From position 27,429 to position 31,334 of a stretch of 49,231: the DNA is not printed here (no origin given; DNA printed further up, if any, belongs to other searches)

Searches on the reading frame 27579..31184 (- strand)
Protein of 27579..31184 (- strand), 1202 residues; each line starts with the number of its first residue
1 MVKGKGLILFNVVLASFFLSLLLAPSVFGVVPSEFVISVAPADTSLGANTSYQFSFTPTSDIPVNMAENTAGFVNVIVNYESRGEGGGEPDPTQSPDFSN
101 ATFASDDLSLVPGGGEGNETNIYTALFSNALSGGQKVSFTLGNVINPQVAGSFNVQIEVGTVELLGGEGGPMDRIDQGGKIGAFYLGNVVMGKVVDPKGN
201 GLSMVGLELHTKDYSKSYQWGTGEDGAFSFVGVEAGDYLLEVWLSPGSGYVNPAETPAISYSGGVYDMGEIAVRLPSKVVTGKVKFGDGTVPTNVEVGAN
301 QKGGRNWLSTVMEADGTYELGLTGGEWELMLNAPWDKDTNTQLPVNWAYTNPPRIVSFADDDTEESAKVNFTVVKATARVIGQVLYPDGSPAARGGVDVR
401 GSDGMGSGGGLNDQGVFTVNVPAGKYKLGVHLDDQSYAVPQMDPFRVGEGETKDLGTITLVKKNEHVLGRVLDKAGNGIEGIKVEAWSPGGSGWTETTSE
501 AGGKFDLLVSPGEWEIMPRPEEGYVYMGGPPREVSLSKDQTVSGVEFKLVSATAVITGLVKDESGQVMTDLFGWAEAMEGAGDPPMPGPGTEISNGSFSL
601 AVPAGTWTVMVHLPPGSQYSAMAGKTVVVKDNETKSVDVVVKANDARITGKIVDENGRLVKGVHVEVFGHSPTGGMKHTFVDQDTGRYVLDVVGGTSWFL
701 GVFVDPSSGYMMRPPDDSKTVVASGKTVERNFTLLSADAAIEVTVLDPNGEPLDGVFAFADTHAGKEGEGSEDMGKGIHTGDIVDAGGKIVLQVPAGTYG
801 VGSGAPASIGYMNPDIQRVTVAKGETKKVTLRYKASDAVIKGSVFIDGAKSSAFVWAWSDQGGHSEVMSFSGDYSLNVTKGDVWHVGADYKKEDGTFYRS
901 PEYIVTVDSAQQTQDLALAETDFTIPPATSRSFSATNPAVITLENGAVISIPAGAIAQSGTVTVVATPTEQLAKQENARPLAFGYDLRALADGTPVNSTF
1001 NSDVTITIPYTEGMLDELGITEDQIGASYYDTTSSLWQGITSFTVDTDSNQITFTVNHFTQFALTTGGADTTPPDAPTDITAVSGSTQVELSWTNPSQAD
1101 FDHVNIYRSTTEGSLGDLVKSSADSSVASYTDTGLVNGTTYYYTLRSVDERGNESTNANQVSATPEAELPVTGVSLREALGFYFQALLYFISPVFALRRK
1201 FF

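Call 102: search_protein_families(library=pfam, proteins=[window:27579-31184:-], max_evalue=0.001)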
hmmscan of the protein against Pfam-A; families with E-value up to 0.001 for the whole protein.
window:27579-31184:- (1202 aa): 5 families
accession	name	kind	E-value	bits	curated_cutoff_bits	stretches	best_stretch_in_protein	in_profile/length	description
PF13620.12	CarboxypepD_reg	-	1.7e-24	86.4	32.3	1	190-243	2-55/82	Carboxypeptidase regulatory-like domain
PF00041.27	fn3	-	5.1e-07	30.2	25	1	1075-1157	1-77/84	Fibronectin type III domain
PF25020.1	TTR_TEN1-4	-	6.6e-07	29.6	27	0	467-512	9-52/86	Teneurin TTR-like domain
PF17802.7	SpaA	-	1.8e-05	25.3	23.1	0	189-241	3-57/91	Prealbumin-like fold domain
PF06030.18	WxLIP_PGBD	-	0.0004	20.8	27.3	0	617-652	78-113/121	WxL Interacting Protein, peptidoglycan binding domain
